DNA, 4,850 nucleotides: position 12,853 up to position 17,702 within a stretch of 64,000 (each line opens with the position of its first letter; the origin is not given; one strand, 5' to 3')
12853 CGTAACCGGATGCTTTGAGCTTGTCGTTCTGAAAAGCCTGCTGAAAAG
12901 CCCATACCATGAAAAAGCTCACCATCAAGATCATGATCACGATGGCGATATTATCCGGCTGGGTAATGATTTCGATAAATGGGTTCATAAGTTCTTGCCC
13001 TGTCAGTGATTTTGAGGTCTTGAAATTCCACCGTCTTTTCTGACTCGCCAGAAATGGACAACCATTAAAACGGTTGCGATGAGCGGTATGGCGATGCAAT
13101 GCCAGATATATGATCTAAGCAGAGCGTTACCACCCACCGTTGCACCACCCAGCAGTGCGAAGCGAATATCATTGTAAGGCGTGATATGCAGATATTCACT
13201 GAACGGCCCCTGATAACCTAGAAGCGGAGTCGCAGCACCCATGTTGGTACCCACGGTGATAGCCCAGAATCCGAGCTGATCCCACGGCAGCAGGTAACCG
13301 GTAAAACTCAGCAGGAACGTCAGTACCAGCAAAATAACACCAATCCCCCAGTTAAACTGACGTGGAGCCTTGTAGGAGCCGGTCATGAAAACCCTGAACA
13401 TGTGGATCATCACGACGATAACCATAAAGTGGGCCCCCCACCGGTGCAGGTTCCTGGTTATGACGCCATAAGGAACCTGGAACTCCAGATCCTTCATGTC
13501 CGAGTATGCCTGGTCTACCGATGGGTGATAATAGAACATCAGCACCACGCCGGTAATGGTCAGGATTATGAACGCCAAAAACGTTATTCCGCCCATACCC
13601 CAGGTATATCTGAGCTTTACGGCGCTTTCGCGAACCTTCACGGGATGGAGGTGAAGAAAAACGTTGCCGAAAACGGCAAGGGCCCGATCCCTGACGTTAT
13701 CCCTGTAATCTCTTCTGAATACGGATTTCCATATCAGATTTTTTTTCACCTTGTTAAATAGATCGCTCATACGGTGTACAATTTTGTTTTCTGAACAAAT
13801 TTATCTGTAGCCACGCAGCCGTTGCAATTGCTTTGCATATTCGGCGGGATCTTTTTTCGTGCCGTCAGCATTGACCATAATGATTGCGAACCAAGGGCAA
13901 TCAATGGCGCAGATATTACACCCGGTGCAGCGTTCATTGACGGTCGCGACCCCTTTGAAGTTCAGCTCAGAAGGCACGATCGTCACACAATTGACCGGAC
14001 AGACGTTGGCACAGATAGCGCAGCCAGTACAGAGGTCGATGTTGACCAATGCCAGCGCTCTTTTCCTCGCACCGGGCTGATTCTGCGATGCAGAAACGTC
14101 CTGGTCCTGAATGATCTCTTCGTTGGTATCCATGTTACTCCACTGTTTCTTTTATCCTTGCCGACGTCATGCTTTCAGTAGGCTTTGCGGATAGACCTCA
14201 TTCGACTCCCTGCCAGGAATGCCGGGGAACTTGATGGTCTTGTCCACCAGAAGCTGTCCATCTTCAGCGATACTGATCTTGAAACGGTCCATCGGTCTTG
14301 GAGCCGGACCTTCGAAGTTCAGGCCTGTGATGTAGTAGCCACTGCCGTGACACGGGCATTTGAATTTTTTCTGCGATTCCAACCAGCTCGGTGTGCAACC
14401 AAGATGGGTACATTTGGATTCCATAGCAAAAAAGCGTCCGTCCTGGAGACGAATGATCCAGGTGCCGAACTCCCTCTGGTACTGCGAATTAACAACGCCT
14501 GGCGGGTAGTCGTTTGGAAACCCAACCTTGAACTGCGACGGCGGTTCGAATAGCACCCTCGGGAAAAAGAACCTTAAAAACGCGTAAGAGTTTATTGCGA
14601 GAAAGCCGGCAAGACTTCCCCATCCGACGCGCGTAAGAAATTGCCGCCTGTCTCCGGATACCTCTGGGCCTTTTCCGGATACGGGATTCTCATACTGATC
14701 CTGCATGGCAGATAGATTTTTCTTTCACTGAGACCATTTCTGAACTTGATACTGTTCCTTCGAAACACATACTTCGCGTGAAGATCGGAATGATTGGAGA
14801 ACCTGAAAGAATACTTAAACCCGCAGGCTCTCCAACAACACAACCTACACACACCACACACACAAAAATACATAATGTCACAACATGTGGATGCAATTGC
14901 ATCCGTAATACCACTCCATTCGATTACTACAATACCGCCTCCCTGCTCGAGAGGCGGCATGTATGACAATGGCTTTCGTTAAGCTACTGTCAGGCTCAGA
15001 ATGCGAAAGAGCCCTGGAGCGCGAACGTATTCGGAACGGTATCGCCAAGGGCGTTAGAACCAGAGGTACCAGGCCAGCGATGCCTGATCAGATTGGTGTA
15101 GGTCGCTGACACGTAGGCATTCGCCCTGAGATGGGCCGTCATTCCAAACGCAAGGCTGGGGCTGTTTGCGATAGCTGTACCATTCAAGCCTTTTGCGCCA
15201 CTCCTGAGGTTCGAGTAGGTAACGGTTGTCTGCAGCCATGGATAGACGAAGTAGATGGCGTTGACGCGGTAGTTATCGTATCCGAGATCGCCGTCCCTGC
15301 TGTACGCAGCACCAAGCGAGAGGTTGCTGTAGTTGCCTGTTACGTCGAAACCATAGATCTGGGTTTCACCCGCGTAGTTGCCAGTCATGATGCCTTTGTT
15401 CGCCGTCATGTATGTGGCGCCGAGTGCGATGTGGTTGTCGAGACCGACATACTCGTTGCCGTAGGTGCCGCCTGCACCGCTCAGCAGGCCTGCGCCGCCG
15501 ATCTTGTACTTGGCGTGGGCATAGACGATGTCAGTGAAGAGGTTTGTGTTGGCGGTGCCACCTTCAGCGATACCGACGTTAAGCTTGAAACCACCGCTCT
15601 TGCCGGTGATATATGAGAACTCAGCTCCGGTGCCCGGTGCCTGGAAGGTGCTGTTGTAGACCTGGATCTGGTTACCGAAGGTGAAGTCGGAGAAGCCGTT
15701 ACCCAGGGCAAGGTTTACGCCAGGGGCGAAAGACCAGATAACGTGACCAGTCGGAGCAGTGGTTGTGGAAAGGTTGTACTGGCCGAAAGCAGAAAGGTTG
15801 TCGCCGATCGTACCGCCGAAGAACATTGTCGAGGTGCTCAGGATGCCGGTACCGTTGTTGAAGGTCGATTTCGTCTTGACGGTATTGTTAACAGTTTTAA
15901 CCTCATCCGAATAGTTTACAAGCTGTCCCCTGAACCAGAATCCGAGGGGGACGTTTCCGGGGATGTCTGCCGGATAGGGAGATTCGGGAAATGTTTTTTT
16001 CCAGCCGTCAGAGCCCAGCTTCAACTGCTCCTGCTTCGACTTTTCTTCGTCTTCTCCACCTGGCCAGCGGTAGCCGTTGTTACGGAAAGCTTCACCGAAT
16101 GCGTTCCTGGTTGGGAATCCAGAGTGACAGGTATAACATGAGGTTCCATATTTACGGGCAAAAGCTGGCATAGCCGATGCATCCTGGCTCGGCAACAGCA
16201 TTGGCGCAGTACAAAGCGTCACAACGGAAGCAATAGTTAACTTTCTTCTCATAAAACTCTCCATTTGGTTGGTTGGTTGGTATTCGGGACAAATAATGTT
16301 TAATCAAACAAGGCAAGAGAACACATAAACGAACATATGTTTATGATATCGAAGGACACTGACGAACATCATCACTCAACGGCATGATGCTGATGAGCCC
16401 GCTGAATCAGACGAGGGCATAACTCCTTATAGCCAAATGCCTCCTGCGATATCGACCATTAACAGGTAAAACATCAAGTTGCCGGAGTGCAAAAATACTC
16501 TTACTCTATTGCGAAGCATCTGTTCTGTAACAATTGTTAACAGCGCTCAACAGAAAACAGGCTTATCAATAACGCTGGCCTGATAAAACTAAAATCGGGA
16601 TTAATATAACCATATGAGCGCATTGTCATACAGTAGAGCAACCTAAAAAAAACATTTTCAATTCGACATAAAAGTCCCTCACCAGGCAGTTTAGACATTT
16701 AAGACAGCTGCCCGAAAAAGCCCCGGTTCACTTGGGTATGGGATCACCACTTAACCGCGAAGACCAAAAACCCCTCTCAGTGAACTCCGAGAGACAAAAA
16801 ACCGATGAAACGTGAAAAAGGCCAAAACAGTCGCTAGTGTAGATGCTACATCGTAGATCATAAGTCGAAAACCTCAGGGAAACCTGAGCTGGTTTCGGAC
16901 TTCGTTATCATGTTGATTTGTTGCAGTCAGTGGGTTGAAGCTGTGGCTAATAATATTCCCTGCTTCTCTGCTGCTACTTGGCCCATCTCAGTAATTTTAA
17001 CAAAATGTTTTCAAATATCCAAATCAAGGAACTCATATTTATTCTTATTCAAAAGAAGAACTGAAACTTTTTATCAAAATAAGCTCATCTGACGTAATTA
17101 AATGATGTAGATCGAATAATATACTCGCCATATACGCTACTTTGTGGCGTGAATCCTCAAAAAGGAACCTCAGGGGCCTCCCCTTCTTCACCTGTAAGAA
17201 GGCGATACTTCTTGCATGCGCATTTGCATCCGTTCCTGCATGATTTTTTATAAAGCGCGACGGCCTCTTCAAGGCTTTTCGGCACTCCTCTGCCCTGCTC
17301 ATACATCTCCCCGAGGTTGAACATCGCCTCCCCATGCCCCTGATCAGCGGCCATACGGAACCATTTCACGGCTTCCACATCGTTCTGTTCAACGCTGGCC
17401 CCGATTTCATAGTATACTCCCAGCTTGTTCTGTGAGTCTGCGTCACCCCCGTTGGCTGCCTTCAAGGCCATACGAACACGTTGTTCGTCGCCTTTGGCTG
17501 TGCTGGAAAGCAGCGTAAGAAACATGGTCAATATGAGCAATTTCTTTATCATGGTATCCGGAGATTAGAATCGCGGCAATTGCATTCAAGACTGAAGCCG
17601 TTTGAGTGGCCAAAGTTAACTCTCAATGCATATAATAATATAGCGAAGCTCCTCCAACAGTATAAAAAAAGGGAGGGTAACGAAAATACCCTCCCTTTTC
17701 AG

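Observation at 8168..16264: Cyc2-like cytochrome-porin, atypical Rieske/cytochrome b module, multihaem and monohaem c cytochromes and a blue-copper protein in one co-oriented block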

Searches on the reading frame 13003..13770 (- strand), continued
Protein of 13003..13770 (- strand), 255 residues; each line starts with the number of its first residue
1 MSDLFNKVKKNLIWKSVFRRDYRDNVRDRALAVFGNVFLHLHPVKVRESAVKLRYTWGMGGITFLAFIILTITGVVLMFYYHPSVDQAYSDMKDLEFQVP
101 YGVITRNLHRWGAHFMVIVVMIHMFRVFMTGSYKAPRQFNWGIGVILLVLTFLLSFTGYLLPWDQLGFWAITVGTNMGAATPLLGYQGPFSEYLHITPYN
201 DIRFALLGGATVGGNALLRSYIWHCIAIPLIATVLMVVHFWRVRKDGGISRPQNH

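Call 91: list_cluster_members(proteins=[window:13003-13770:-, P0121, P0122, P0123, P0126, P0128, window:14167-14706:-, window:14996-16264:-, window:8168-8761:-, window:9439-12057:-])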
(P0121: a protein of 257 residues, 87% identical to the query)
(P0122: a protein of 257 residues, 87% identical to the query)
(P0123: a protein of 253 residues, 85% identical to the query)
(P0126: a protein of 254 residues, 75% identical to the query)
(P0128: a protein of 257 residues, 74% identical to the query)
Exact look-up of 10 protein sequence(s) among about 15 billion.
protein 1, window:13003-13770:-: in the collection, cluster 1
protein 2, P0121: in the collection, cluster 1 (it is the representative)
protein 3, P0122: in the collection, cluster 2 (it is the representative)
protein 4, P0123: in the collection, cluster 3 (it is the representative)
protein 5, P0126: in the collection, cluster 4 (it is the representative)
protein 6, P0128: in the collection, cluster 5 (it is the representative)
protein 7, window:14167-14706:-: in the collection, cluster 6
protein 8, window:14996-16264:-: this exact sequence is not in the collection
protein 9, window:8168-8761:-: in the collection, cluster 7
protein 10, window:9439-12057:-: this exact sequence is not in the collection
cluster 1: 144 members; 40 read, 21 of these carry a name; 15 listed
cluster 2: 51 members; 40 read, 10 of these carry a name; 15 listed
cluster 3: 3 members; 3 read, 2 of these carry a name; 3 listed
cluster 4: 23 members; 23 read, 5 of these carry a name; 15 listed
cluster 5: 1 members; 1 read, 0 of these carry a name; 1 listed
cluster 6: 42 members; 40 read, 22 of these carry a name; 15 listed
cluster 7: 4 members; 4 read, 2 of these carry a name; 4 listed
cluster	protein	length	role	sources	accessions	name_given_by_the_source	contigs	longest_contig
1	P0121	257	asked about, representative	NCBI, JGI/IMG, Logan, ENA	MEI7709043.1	MAG: cytochrome b N-terminal domain-containing protein [Chlorobium sp.] | quinol-cytochrome oxidoreductase complex cytochrome b subunit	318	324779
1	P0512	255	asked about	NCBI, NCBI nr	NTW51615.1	MAG: DUF4405 domain-containing protein [Chlorobiaceae bacterium] | DUF4405 domain-containing protein [Chlorobiaceae bacterium]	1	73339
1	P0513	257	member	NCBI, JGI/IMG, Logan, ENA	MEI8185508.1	MAG: cytochrome b N-terminal domain-containing protein [Chlorobiaceae bacterium]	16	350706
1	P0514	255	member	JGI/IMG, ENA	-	quinol-cytochrome oxidoreductase complex cytochrome b subunit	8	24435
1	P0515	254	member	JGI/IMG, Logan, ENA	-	quinol-cytochrome oxidoreductase complex cytochrome b subunit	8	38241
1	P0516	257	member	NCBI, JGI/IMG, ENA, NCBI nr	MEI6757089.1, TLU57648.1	MAG: DUF4405 domain-containing protein [Chlorobium sp.]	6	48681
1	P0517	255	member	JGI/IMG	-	quinol-cytochrome oxidoreductase complex cytochrome b subunit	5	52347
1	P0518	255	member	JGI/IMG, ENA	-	quinol-cytochrome oxidoreductase complex cytochrome b subunit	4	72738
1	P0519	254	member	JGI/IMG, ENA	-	quinol-cytochrome oxidoreductase complex cytochrome b subunit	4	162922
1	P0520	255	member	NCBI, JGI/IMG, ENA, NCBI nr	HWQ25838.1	MAG TPA: cytochrome b N-terminal domain-containing protein [Chlorobaculum sp.] | quinol-cytochrome oxidoreductase complex cytochrome b subunit | cytochrome b N-terminal domain-containing protein [Chlorobaculum sp.]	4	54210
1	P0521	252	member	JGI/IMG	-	quinol-cytochrome oxidoreductase complex cytochrome b subunit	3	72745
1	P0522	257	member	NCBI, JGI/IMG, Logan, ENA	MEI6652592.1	MAG: cytochrome b N-terminal domain-containing protein [Chlorobiaceae bacterium] | quinol-cytochrome oxidoreductase complex cytochrome b subunit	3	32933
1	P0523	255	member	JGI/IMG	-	quinol-cytochrome oxidoreductase complex cytochrome b subunit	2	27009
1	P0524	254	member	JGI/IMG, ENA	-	quinol-cytochrome oxidoreductase complex cytochrome b subunit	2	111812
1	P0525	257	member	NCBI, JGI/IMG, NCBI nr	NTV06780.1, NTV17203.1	MAG: DUF4405 domain-containing protein [Chlorobiaceae bacterium] | quinol-cytochrome oxidoreductase complex cytochrome b subunit | DUF4405 domain-containing protein [Chlorobiaceae bacterium]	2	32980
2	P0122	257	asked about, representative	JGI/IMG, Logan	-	quinol-cytochrome oxidoreductase complex cytochrome b subunit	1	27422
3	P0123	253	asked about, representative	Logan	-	-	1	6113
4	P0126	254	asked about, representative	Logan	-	-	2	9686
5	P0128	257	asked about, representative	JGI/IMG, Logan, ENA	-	-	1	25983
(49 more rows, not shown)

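Call 92: find_encoding_contigs(protein=window:13003-13770:-, flank=1000, max_places=3)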
Protein window:13003-13770:- (255 aa): no gene with exactly this product is on record in the collection.

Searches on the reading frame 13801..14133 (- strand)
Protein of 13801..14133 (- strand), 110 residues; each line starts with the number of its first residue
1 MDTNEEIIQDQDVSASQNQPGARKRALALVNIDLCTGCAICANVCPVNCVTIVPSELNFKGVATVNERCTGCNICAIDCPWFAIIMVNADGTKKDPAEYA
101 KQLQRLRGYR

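Call 3: search_protein_families(library=pfam, proteins=[window:13801-14133:-], max_evalue=0.01)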
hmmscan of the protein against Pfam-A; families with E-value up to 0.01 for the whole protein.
window:13801-14133:- (110 aa): 12 families
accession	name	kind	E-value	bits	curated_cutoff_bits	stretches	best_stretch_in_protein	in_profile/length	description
PF14697.11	Fer4_21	-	4.1e-12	46.5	35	2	27-51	33-58/59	4Fe-4S dicluster domain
PF00037.32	Fer4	-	1.6e-09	37.6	21.1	2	30-50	3-23/24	4Fe-4S binding domain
PF13484.11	Fer4_16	-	2.5e-08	35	30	1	14-48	31-66/66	4Fe-4S double cluster binding domain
PF12837.12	Fer4_6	-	7e-08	32.5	25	2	29-49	3-23/24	4Fe-4S binding domain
PF12838.12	Fer4_7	-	1.4e-07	32.3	27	1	35-81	2-50/52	4Fe-4S dicluster domain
PF12797.12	Fer4_2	-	1.7e-07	31.2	24.5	1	29-47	4-22/22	4Fe-4S binding domain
PF13183.11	Fer4_8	-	9.8e-07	29.7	27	1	29-48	48-67/68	4Fe-4S dicluster domain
PF12800.12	Fer4_4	-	1.3e-06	28.7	24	2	33-47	2-16/17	4Fe-4S binding domain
PF13237.11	Fer4_10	-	2.5e-06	27.8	25.5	2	66-94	6-28/53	4Fe-4S dicluster domain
PF13187.11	Fer4_9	-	5.1e-06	26.9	27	1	35-80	2-48/52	4Fe-4S dicluster domain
PF13534.11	Fer4_17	-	1e-05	26.4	22.2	0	28-48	39-59/61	4Fe-4S dicluster domain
PF25160.1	LdpA_Fe-S-bd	-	0.00013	22.1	27.6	0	49-86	9-45/49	LdpA Fe-S cluster-binding domain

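Call 4: search_protein_families(library=ncbifam, proteins=[window:13801-14133:-], max_evalue=0.01)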
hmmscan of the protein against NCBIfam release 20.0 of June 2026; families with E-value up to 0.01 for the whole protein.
window:13801-14133:- (110 aa): 71 families (the best 25 are shown)
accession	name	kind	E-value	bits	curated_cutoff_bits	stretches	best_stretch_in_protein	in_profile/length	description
NF005415.0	PRK06991.1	equivalog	9.9e-12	45.1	281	1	13-98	65-146/284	electron transport complex subunit RsxB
TIGR01944.1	rnfB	subfamily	3.4e-11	43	68.7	1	16-96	96-172/190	RnfABCDGE type electron transport complex subunit B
TIGR02179.1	PorD_KorD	subfamily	5.8e-11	42.4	60.05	2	26-54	48-76/78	2-oxoacid:acceptor oxidoreductase, delta subunit, pyruvate/2-ketoisovalerate family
NF040684.1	PorD_Arch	equivalog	1.9e-10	40.7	120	2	27-53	56-82/85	pyruvate synthase subunit PorD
NF007205.0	PRK09626.1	equivalog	2.8e-09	37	93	1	28-93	12-80/105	2-oxoglutarate-acceptor oxidoreductase subunit OorD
NF045790.1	OxalOxreddelta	equivalog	2.9e-09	36.5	230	1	24-60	280-315/316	oxalate oxidoreductase subunit delta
NF007202.0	PRK09623.1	equivalog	3.4e-09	37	166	2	29-54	77-102/105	3-methyl-2-oxobutanoate dehydrogenase subunit delta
NF003475.0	PRK05113.1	equivalog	1.2e-08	35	203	1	16-94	96-170/190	electron transport complex subunit RsxB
NF040612.1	F420_dehyd_FpoI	exception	1.4e-08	34.6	180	2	21-57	30-66/135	F420H2 dehydrogenase subunit FpoI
TIGR01971.1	NuoI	subfamily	1.4e-08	34.4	113.05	2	32-56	41-65/121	NADH-quinone oxidoreductase, chain I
NF042909.1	FMH_DH_FwdF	exception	2.1e-08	33.7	375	1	21-102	4-90/336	tungsten-dependent formylmethanofuran dehydrogenase subunit FwdF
NF045874.1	Vhu_polyferre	exception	2.6e-08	33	600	1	31-89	126-179/381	F420-non-reducing hydrogenase associated-polyferredoxin VhuB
NF007203.0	PRK09624.1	equivalog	3.3e-08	33.7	171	1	28-53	76-101/105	pyuvate ferredoxin oxidoreductase subunit delta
NF040770.1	hetero_SS_HdrA2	exception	6.8e-08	31.1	1100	1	27-89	571-628/777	CoB-CoM heterodisulfide reductase HdrA2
NF042987.1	OGOR_delta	exception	1.1e-07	31.9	125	1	30-85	28-86/89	2-oxoglutarate ferredoxin oxidoreductase subunit delta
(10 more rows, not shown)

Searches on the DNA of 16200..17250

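Call 67: search_rna_families(source=window, start=16200, end=17250, threshold=evalue, max_evalue=10)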
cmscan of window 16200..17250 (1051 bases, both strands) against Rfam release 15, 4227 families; matches with E-value up to 10: 4.
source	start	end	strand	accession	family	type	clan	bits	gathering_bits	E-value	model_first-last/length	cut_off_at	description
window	16380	16435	-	RF01421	snoR114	Gene; snRNA; snoRNA; CD-box;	-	19.9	45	0.7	1-87/87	no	small nucleolar RNA snoR114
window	17168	17216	-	RF01152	sR1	Gene; snRNA; snoRNA; CD-box;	-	18.4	45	0.038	1-57/57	no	Small nucleolar RNA sR1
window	16531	16582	+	RF01679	P36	Gene; sRNA;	-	16.3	36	2.2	1-61/61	no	Pseudomonas sRNA P36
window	16282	16378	-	RF01576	DdR8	Gene; snRNA; snoRNA; CD-box;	-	15.2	80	7.8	1-88/88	no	D. discoideum snoRNA DdR8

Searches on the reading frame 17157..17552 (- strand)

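Call 44: search_protein_families(library=pfam, proteins=[window:17157-17552:-], max_evalue=0.001)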
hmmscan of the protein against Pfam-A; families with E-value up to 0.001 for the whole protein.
window:17157-17552:- (131 aa): 1 family
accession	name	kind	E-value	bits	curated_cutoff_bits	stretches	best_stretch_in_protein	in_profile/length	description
PF08238.18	Sel1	-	2.6e-23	82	30.7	2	75-108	2-35/36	Sel1 repeat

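Call 96: search_protein_families(library=ncbifam, proteins=[window:17157-17552:-], max_evalue=0.00001)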
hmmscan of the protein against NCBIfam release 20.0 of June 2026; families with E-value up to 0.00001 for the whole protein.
window:17157-17552:- (131 aa): 3 families
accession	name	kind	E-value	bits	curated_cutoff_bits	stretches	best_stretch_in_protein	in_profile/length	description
NF033786.1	phenyl_MerG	equivalog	1.4e-13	51.3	350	1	30-111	57-146/217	phenylmercury resistance protein MerG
NF045484.1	TransRegExoR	equivalog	5.1e-07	29.2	450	0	60-110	61-111/267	exopolysaccharide production regulator ExoR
NF047621.1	FlgprotMotXVib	equivalog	7.8e-07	28.8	330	1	29-102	99-172/211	flagellar protein MotX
